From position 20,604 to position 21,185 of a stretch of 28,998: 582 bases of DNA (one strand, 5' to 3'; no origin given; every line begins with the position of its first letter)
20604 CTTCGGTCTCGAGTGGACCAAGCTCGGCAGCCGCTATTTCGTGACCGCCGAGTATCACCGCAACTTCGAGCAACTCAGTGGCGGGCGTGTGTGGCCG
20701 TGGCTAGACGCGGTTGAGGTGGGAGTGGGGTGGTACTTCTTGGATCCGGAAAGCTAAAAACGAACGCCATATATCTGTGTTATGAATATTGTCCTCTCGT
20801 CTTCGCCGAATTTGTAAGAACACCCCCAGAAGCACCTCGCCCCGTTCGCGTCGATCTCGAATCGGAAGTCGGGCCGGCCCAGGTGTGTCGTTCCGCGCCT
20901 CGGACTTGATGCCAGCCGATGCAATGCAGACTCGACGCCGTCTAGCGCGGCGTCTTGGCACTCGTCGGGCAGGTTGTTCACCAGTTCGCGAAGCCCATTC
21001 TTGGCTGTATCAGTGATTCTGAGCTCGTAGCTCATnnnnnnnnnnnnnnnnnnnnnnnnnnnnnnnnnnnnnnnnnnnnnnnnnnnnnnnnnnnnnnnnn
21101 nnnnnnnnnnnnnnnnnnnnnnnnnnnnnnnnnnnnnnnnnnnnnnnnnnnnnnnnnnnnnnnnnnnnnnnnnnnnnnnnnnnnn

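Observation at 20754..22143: Panacea(DUF4065)-like protein overlapping a RelE/ParE-like small toxin gene, with a divergent XRE regulator: PanA-PanT-type toxin-antitoxin candidate.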

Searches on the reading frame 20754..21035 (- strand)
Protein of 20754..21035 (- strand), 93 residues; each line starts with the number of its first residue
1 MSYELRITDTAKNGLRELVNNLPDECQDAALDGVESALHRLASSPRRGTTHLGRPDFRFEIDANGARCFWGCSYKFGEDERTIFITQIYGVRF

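Call 4: search_protein_families(library=pfam, proteins=[window:20754-21035:-], max_evalue=1)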
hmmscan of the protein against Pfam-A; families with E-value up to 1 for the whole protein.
window:20754-21035:- (93 aa): 1 family
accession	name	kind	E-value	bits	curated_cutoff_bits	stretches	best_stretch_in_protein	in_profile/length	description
PF05016.21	ParE_toxin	-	0.049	14.6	23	1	5-53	1-53/89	ParE toxin of type II toxin-antitoxin system, parDE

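Call 5: search_protein_families(library=ncbifam, proteins=[window:20754-21035:-], max_evalue=1)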
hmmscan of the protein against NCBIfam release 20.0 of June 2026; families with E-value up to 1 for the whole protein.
window:20754-21035:- (93 aa): 0 families

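Call 6: search_protein_families(library=padloc, proteins=[window:20754-21035:-], max_evalue=1)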
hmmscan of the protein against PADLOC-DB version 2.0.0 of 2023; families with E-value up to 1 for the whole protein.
window:20754-21035:- (93 aa): 0 families

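Call 7: find_homologous_proteins(query=window:20754-21035:-, max_evalue=0.01)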
Query window:20754-21035:- (93 aa): 1 proteins with E <= 0.01 among 2 candidates.
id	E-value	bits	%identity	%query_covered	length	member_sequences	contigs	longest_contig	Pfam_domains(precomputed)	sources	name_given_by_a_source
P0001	1.1e-57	210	100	100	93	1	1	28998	-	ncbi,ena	-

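Call 17: find_homologous_proteins(query=A1, max_evalue=0.01)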
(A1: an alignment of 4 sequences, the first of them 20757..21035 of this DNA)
Query A1 (4 sequences) (93 aa, profile of the alignment): 54 proteins with E <= 0.01 among 274 candidates.
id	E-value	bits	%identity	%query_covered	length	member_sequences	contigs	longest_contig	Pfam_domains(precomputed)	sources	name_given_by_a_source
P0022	4.3e-46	173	47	100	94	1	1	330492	-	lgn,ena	-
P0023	9.3e-44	165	43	98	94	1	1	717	-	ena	-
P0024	3.1e-43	164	45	98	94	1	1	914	-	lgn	-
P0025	5.6e-43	163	46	98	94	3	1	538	-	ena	-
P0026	5.9e-43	163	45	98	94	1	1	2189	-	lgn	-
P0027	1.5e-42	162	41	96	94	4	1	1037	-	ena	-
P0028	1.8e-42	161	42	96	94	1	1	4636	-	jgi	jgi:plasmid stabilization system protein ParE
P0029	3.2e-42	160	45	98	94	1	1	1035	-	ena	-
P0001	6.3e-42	160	100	100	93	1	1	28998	-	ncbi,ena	-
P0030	7.1e-42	159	46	98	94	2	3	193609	-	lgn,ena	-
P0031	1.3e-41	159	41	98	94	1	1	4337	-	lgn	-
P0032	2.9e-41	157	43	98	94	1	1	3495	-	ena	-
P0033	5.0e-41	157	43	96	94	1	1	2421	-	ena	-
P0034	6.3e-41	156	41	96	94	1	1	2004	-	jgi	jgi:plasmid stabilization system protein ParE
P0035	1.8e-40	155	43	98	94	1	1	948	-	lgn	-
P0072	3.1e-26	109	41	98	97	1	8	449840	-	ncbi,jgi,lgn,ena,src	-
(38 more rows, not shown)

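Call 18: search_solved_structures(query=A1, max_evalue=10, show_alignments=3)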
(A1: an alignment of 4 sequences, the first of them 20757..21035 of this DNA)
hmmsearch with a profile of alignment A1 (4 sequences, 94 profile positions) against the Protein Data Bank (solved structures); distinct sequences matched with E-value up to 10: 5.
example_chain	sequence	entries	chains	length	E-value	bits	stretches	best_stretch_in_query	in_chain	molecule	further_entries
7vg7_B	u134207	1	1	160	0.19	15.3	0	10-47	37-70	Uteroglobin,PB1m6A9 peptide,Uteroglobin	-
7vf3_B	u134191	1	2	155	0.33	14.5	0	10-34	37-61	Uteroglobin,PB1m7 peptide,Uteroglobin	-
7emf_U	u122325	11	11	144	0.82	13.2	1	10-48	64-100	Mediator of RNA polymerase II transcription subunit 21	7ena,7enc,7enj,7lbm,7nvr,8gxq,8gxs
8t1i_P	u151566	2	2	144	0.87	13.2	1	11-48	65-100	Mediator of RNA polymerase II transcription subunit 21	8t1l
6w1s_P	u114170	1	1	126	0.95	13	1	11-49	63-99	Mediator of RNA polymerase II transcription subunit 21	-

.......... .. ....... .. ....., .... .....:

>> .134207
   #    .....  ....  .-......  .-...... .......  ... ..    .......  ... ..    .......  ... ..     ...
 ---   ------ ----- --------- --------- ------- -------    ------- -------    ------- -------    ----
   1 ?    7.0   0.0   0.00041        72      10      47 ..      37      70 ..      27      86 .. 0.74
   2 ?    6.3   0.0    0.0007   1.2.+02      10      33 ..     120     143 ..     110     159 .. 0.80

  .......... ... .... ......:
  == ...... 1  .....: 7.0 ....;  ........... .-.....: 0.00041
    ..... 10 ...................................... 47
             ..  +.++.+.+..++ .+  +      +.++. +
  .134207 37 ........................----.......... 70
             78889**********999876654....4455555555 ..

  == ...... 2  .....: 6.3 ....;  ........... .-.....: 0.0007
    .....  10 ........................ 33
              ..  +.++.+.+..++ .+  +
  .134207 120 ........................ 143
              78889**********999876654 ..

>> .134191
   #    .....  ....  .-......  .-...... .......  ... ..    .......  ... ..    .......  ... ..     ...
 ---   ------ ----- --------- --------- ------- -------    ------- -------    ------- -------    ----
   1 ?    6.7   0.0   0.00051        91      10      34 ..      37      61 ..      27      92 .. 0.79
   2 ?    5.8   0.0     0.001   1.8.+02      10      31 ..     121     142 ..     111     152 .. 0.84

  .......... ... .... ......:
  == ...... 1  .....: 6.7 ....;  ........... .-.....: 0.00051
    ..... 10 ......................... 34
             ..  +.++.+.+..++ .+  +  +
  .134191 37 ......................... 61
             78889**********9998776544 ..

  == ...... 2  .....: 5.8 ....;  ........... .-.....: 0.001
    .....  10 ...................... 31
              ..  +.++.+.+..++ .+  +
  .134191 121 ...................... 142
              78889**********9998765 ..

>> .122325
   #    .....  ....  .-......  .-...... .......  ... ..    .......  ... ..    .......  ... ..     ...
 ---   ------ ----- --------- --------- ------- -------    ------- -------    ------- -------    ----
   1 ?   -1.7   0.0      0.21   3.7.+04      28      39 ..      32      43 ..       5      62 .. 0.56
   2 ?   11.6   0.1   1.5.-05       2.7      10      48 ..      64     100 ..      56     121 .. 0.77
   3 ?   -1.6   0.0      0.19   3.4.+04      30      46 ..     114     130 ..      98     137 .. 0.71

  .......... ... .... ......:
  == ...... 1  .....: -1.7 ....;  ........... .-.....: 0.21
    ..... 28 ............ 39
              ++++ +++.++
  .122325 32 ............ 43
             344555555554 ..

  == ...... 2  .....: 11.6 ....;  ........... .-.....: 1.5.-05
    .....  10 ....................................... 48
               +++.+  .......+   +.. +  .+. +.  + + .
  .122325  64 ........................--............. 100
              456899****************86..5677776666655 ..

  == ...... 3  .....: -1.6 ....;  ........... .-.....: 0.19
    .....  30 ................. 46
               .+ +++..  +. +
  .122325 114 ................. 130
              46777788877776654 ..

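Call 21: search_protein_families(library=pfam, alignment_id=A2, max_evalue=0.1)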
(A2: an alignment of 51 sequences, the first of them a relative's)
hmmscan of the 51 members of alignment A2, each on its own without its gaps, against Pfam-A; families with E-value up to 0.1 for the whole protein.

A. member 1, P0001 (93 aa): 1 family
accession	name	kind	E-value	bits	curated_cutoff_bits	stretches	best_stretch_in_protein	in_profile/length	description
PF05016.21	ParE_toxin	-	0.049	14.6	23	1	5-53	1-53/89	ParE toxin of type II toxin-antitoxin system, parDE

B. families by the number of members that match (of 51 scanned): 11 families
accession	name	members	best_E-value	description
PF05016.21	ParE_toxin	38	6.7e-05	ParE toxin of type II toxin-antitoxin system, parDE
PF13371.12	TPR_9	4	0.035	Tetratricopeptide repeat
PF23336.1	HTH_TbsP_C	3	0.041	Transcriptional regulator TbsP-like, C-terminal HTH domain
PF22564.2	HAAS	2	0.0022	HAAS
PF17203.10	sCache_3_2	2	0.057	Single cache domain 3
PF12973.13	Cupin_7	1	0.034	ChrR Cupin-like domain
PF22733.1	NNH1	1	0.043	NACHT N-terminal Helical domain 1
PF25715.1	Mycobacteriophage_Gp67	1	0.063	Mycobacteriophage L5 Gene 67 protein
PF09211.15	DUF1958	1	0.086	Domain of unknown function (DUF1958)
PF16914.10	TetR_C_12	1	0.095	Bacterial transcriptional repressor C-terminal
PF23259.1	CHX17_C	1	0.097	Plant cation/H(+) antiporter, C-terminal domain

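Call 22: search_solved_structures(query=A2, max_evalue=10, show_alignments=2)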
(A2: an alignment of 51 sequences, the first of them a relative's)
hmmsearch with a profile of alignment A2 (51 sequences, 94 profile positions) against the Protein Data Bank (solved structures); distinct sequences matched with E-value up to 10: 4.
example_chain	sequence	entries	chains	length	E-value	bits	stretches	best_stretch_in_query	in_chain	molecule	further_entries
7vg7_B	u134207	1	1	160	0.034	17.6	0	10-35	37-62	Uteroglobin,PB1m6A9 peptide,Uteroglobin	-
7vf3_B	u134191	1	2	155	0.042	17.4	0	10-35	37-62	Uteroglobin,PB1m7 peptide,Uteroglobin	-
1t56_A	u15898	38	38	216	1.4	12.4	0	31-62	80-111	EthR repressor | HTH-type transcriptional regulator EthR | TetR-family transcriptional regulatory repressor protein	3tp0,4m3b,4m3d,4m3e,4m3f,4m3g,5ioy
7sq4_A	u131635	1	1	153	8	10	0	14-50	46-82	Designed trefoil knot protein, variant 2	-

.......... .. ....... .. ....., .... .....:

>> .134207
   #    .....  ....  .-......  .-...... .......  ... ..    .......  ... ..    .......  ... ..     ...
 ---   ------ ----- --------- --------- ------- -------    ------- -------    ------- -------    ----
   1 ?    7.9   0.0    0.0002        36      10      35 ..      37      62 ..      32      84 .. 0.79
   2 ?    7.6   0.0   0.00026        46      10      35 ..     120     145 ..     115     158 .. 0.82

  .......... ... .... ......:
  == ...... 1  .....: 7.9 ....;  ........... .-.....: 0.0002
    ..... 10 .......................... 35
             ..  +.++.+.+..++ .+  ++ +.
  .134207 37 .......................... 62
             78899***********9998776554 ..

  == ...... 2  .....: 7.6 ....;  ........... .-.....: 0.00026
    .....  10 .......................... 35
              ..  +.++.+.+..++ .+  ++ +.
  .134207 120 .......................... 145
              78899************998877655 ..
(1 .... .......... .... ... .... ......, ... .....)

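Call 28: predict_structure(alignment_id=A2)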
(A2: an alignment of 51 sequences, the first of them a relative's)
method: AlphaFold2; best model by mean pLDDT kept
length: 93 residues; sequences in the alignment: 51
mean_pLDDT: 88.1   pTM: 0.79
mean pLDDT of the five models: 88.1, 88.0, 87.9, 87.7, 87.2
residues with pLDDT >= 90: 61; 70-90: 23; 50-70: 9; < 50: 0
segments of 3 or more residues with pLDDT < 50: none
pLDDT, mean of each block of 10 residues (from residue 1): 90 96 93 94 74 79 87 90 93 75
secondary structure, 60 per line:
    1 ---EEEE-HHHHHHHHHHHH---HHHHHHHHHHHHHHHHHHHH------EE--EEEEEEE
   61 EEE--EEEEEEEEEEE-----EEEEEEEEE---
elements in order: E4-7 H9-20 H24-43 E54-63 E66-76 E82-90

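Call 32: search_protein_families(library=phrogs, proteins=[window:20754-21035:-], max_evalue=0.001)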
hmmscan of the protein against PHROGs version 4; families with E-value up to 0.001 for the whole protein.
window:20754-21035:- (93 aa): 0 families

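Call 35: search_protein_representatives(alignment_id=A2)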
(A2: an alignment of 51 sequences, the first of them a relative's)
Query: 51 sequences, 94 profile positions. Proteins with E-value up to 0.001 (for the whole library): 99; up to 1e-10: 49; up to 1e-30: 5. The best 99 are listed.
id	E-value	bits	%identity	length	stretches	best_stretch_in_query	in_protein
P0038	5.0e-43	161.4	-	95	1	1-93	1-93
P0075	1.2e-33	131.3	-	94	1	1-94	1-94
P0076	1.0e-32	128.4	-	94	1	1-93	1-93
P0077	4.5e-32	126.3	-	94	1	1-93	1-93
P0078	2.0e-31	124.2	-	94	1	1-93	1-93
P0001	1.8e-29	117.9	-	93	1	1-93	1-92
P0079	2.3e-29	117.6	-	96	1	1-92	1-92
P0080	1.3e-28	115.2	-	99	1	1-93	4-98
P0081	5.5e-28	113.2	-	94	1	1-93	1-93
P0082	2.0e-27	111.4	-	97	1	1-92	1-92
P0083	8.0e-27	109.5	-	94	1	1-93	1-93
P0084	4.5e-26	107.1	-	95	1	1-93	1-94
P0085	1.6e-25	105.3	-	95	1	1-93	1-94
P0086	3.9e-24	100.8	-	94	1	1-93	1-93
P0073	7.1e-24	100.0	-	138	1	1-68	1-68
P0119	2.7e-11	59.7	-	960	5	30-90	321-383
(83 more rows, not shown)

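Call 38: search_protein_families(library=pfam, alignment_id=A3, max_evalue=0.01)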
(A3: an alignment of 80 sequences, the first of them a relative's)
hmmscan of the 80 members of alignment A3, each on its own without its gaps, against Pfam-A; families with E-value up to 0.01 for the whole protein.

A. member 1, P0001 (93 aa): 0 families

B. families by the number of members that match (of 80 scanned): 3 families
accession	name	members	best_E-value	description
PF05016.21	ParE_toxin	28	7.5e-10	ParE toxin of type II toxin-antitoxin system, parDE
PF14760.11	Rnk_N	1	0.00035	Rnk N-terminus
PF15781.12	ParE-like_toxin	1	0.0091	ParE-like toxin of type II bacterial toxin-antitoxin system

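Call 39: search_solved_structures(query=A3, max_evalue=1, show_alignments=3)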
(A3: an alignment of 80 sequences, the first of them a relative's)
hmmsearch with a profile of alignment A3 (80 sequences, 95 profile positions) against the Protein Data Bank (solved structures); distinct sequences matched with E-value up to 1: 32.
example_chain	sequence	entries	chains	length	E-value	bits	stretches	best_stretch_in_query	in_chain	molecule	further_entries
7sq3_A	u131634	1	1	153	0.00039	23.8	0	11-50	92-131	Designed trefoil knot protein, variant 1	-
7sq4_A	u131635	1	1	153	0.00059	23.3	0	12-50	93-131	Designed trefoil knot protein, variant 2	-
11cp_A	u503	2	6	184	0.073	16.5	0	10-72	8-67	designed metalloprotease TDPr3 | TDPr3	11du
5d0m_A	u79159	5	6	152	0.14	15.7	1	30-66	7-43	Ubiquitin-conjugating enzyme E2 D2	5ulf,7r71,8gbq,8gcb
6w7z_A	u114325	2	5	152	0.14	15.6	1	30-66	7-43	Ubiquitin-conjugating enzyme E2 D2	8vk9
7vf3_B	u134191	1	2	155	0.15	15.6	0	10-36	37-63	Uteroglobin,PB1m7 peptide,Uteroglobin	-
7vg7_B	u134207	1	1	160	0.15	15.6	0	10-36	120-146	Uteroglobin,PB1m6A9 peptide,Uteroglobin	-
6w9d_A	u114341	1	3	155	0.19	15.2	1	30-66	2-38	Ubiquitin-conjugating enzyme E2 D2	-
5ceg_B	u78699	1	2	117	0.2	15.2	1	1-65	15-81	Plasmid stabilization system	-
9g12_A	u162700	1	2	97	0.24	14.9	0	2-74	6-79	Toxin RelE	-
5d0k_A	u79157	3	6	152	0.25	14.9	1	30-66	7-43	Ubiquitin-conjugating enzyme E2 D2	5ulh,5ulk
8vk8_A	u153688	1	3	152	0.25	14.8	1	30-66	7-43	Ubiquitin-conjugating enzyme E2 D2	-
6t7f_B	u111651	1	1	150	0.31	14.5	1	29-66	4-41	Ubiquitin-conjugating enzyme E2 D3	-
7bqs_A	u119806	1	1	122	0.34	14.4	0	9-41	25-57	Nomur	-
9w3a_A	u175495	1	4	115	0.37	14.3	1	4-53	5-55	PfiT protein 1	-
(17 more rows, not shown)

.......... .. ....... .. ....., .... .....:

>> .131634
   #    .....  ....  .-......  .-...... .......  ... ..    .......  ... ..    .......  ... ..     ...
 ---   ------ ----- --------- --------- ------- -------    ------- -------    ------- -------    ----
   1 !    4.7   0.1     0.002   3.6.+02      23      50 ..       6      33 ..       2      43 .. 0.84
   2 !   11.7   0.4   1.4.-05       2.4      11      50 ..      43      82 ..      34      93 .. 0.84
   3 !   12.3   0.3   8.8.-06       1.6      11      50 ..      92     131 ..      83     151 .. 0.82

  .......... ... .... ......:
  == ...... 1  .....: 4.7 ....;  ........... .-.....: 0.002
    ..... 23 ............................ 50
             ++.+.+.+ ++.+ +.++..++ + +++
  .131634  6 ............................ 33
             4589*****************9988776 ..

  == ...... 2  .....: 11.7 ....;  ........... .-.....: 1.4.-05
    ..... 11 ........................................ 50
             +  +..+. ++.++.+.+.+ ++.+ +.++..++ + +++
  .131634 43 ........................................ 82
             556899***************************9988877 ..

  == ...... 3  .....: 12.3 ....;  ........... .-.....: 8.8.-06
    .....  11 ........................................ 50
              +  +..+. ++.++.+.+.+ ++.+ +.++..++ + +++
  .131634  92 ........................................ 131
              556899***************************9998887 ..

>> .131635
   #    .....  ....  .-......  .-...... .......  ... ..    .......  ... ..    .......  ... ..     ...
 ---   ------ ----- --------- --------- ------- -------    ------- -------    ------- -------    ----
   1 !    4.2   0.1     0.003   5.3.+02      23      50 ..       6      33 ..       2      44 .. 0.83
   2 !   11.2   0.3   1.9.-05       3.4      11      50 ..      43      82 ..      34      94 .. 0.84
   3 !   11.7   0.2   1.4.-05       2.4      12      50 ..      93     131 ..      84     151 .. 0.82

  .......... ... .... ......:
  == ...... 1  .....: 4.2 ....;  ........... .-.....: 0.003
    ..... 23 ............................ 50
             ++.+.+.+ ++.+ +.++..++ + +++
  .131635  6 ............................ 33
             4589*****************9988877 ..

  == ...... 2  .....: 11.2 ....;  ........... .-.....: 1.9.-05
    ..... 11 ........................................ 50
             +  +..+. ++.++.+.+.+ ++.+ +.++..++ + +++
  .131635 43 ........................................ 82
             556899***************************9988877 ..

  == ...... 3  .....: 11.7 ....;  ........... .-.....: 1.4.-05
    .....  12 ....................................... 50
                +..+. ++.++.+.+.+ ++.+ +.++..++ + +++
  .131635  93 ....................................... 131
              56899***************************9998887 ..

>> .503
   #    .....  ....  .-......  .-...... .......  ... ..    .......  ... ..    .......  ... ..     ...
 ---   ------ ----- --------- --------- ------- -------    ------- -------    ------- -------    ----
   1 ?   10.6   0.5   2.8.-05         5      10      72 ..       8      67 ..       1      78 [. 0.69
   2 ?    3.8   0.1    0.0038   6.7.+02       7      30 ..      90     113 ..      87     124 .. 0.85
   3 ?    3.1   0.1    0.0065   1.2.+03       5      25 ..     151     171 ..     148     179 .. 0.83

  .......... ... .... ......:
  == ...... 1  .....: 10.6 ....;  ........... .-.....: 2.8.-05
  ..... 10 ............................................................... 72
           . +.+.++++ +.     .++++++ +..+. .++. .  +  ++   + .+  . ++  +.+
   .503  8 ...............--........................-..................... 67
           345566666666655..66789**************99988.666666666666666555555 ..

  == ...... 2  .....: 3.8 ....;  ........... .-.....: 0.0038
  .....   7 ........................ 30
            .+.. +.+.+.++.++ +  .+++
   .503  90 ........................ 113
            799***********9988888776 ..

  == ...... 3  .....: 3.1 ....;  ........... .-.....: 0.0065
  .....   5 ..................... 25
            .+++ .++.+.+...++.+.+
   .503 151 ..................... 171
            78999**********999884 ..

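Call 63: find_encoding_contigs(protein=P0001, flank=10000, max_places=1)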
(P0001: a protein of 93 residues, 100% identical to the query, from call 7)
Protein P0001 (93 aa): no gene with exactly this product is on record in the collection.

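Call 64: find_encoding_contigs(protein=P0072, flank=3000, max_places=4)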
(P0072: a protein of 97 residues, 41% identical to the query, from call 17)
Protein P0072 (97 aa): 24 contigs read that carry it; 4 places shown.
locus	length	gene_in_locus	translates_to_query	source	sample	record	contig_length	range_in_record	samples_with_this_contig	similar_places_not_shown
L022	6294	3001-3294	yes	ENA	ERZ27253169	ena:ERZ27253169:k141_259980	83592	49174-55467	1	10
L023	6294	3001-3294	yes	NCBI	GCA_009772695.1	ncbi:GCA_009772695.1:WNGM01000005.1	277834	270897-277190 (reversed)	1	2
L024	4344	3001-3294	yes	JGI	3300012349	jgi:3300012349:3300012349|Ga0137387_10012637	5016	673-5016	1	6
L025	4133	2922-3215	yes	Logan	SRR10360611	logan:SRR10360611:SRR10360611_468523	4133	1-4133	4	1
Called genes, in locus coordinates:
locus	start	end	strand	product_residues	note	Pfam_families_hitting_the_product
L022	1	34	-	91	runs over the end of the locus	PF01527:HTH_Tnp_1, PF13384:HTH_23 (weak)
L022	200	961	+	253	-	PF20613:HipA_2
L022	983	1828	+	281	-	PF11236:DUF3037 (weak)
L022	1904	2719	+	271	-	-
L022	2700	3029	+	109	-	-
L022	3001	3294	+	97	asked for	-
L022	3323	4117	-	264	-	PF18863:AbiJ_NTD4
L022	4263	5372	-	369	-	PF00589:Phage_integrase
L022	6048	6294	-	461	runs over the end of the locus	-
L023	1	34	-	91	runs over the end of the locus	PF01527:HTH_Tnp_1, PF13384:HTH_23 (weak)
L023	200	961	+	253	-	PF20613:HipA_2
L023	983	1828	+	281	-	PF11236:DUF3037 (weak)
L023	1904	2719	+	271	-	-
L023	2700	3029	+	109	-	-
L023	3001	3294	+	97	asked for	-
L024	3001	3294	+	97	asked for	-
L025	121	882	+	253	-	PF20613:HipA_2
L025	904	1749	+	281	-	PF11236:DUF3037 (weak)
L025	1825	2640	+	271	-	-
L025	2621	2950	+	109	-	-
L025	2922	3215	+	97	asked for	-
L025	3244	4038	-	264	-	PF18863:AbiJ_NTD4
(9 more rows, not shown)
